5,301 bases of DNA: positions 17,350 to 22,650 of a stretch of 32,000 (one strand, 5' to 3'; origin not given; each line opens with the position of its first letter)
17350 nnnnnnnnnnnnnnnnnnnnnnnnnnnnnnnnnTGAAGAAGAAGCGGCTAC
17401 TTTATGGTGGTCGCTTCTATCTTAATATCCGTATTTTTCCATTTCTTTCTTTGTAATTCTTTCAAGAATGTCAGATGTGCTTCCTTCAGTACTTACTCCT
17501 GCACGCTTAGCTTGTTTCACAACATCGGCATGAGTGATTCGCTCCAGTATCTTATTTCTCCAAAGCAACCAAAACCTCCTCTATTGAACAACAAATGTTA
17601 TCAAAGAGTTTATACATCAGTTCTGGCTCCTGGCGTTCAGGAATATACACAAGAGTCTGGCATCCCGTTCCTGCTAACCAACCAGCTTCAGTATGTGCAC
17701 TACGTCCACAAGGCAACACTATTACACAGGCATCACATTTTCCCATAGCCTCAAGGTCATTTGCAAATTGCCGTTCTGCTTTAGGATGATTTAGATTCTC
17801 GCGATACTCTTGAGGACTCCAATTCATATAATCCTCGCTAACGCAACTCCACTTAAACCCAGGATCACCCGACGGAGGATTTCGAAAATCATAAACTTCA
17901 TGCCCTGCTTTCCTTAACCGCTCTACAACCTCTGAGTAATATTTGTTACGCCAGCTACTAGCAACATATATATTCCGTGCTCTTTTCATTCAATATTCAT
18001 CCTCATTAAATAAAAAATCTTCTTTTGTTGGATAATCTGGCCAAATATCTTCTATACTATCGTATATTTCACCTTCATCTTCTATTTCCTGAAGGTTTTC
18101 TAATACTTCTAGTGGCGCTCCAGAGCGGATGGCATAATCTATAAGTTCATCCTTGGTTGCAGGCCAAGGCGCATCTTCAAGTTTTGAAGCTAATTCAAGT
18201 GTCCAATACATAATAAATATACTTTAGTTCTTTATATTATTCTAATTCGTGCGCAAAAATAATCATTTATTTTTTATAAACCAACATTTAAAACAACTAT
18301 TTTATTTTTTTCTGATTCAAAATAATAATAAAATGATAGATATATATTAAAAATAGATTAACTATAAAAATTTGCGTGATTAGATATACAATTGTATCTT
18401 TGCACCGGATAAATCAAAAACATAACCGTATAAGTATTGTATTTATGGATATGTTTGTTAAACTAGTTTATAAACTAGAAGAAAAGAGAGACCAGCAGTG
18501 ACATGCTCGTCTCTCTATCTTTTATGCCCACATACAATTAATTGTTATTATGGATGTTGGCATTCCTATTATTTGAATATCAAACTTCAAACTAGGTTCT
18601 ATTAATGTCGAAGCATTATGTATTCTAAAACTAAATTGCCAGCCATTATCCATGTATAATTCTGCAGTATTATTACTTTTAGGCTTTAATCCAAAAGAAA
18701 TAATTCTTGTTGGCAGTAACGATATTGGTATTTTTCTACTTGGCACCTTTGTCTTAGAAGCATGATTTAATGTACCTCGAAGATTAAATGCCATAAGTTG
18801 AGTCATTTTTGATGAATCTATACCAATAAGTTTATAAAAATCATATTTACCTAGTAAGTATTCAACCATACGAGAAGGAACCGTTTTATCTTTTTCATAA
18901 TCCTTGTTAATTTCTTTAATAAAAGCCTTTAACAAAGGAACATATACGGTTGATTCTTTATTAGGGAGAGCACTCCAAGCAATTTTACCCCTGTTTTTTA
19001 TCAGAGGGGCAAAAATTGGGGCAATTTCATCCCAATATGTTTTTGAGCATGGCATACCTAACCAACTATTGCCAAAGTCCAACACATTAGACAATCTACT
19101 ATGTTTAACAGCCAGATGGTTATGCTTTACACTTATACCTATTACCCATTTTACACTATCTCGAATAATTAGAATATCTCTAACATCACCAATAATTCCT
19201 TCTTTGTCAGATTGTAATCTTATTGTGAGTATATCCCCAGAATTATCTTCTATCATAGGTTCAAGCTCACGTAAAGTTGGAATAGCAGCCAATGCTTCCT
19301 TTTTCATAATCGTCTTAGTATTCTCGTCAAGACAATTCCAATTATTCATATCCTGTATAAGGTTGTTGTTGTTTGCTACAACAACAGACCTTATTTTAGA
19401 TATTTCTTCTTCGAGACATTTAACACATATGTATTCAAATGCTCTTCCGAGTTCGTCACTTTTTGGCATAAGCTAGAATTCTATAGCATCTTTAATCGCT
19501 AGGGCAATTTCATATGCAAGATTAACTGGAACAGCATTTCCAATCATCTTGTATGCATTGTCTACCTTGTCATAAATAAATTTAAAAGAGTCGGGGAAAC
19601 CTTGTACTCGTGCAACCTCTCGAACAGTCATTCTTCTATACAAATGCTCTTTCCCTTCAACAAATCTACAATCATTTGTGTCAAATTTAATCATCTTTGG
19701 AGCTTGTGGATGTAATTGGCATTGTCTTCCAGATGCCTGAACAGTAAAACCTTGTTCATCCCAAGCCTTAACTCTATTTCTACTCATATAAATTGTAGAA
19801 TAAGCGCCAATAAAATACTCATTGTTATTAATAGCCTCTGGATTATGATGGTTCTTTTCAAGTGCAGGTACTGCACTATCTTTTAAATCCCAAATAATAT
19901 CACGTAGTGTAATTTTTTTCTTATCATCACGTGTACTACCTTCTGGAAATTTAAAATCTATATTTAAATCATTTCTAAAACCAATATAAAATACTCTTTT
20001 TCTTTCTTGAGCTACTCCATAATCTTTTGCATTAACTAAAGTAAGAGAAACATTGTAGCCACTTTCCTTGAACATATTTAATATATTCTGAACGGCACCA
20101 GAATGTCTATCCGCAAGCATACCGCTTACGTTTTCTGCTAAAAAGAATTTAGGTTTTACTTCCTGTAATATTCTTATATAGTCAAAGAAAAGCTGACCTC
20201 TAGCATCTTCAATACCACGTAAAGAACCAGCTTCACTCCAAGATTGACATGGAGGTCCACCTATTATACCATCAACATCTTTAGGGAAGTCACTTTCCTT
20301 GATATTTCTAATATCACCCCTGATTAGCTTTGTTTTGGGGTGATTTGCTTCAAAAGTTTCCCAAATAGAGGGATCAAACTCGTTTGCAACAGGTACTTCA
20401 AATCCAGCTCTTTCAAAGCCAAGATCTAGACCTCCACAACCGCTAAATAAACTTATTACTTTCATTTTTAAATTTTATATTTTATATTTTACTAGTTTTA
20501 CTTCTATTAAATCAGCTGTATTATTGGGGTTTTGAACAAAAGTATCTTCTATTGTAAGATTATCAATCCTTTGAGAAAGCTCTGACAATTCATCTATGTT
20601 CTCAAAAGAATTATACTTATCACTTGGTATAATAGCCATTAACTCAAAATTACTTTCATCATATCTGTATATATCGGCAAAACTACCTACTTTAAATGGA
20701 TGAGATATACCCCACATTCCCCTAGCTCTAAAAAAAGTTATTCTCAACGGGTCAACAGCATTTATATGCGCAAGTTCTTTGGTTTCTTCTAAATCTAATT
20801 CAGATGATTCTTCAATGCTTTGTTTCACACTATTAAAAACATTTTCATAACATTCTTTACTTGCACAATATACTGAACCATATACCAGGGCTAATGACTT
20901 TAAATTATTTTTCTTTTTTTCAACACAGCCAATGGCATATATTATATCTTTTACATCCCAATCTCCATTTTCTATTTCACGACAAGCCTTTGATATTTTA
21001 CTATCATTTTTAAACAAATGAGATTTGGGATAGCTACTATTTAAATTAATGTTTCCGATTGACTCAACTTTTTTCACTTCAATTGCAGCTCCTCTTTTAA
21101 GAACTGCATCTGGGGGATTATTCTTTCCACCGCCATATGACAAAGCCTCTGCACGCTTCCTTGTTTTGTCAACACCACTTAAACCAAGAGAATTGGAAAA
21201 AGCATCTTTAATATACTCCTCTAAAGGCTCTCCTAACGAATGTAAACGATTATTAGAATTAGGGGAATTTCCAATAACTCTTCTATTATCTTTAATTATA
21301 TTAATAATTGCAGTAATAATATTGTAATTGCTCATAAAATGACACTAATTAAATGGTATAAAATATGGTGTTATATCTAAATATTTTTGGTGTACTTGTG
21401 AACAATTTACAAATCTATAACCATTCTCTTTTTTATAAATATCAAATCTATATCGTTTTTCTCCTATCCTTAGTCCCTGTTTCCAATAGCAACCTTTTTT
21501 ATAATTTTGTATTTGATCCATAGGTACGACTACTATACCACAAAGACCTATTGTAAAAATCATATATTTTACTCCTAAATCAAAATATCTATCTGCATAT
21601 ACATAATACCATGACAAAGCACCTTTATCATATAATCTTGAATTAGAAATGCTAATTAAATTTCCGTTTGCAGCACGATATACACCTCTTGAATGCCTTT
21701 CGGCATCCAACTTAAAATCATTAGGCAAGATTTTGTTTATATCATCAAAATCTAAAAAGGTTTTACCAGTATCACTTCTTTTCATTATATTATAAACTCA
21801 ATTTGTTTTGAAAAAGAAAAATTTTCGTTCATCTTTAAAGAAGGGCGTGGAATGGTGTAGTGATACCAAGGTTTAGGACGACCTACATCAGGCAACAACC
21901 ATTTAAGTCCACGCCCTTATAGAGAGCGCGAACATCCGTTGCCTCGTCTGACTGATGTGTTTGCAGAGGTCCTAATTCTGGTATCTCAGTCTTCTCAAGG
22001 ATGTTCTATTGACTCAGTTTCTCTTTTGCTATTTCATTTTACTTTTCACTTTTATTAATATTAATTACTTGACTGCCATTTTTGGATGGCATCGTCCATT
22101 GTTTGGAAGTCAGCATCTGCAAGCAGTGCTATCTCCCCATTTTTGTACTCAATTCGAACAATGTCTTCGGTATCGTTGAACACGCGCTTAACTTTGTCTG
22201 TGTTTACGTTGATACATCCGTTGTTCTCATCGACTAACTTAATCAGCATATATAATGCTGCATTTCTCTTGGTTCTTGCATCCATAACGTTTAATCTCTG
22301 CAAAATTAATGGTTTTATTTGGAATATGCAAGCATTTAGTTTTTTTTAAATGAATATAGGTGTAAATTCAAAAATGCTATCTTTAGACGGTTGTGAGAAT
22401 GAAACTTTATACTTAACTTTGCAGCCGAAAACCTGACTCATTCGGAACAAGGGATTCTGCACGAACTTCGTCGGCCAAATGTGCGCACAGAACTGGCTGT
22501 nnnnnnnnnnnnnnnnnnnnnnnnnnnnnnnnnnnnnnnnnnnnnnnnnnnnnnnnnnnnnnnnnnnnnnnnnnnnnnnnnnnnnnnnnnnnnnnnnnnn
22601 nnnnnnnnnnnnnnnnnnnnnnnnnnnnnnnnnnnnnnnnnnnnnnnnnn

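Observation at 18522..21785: Four-gene AT-rich R-M operon: one M.HaeIII-like methyltransferase flanked by two unrelated endonuclease candidates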

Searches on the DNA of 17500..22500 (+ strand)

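Call 11: search_dna_similar(query=window:17500-22500:+, collection=phages, mode=near)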
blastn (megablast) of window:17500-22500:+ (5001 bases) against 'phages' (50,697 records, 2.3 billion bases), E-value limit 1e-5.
No match.

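Call 81: search_rna_families(source=window, start=21700, end=22400, threshold=evalue, max_evalue=1)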
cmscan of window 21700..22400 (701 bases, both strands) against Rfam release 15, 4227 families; matches with E-value up to 1: 0.
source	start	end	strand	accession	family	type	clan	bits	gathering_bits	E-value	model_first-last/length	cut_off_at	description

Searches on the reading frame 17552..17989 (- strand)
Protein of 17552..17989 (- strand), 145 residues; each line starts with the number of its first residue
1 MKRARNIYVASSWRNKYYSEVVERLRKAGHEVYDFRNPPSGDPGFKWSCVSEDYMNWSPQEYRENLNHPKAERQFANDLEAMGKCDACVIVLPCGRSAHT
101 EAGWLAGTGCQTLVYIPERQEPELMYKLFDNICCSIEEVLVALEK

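Call 15: search_protein_families(library=phrogs, proteins=[window:17552-17989:-], max_evalue=0.001)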
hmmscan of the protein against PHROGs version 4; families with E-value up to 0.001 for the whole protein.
window:17552-17989:- (145 aa): 1 family
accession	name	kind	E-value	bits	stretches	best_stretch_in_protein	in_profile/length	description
phrog_12607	-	DNA, RNA and nucleotide metabolism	5.1e-56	189.8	1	6-144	3-141/145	nucleoside deoxyribosyltransferase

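Call 16: search_protein_families(library=pfam, proteins=[window:17552-17989:-], max_evalue=0.001)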
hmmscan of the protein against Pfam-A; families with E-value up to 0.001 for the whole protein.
window:17552-17989:- (145 aa): 2 families
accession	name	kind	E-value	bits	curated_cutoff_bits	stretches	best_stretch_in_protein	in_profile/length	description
PF05014.21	Nuc_deoxyrib_tr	-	4.7e-05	23.9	28.8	1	7-124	1-105/117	Nucleoside 2-deoxyribosyltransferase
PF15891.11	Nuc_deoxyri_tr2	-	0.00025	21.8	30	1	56-118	40-103/105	Nucleoside 2-deoxyribosyltransferase like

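Call 92: search_protein_families(library=padloc, proteins=[window:17552-17989:-], max_evalue=0.01)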
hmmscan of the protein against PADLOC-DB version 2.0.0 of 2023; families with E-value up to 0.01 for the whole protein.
window:17552-17989:- (145 aa): 0 families

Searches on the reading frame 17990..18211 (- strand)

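Call 15: search_protein_families(library=phrogs, proteins=[window:17990-18211:-], max_evalue=0.001)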
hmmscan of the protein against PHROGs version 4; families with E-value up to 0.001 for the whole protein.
window:17990-18211:- (73 aa): 0 families

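Call 16: search_protein_families(library=pfam, proteins=[window:17990-18211:-], max_evalue=0.001)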
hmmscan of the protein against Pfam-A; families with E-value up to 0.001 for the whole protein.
window:17990-18211:- (73 aa): 1 family
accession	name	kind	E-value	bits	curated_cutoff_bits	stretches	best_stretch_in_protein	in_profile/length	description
PF11387.14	DUF2795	-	2.3e-18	66.2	25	1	3-57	2-54/54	Protein of unknown function (DUF2795)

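Call 92: search_protein_families(library=padloc, proteins=[window:17990-18211:-], max_evalue=0.01)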
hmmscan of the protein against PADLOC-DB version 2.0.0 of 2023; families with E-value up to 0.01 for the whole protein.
window:17990-18211:- (73 aa): 0 families
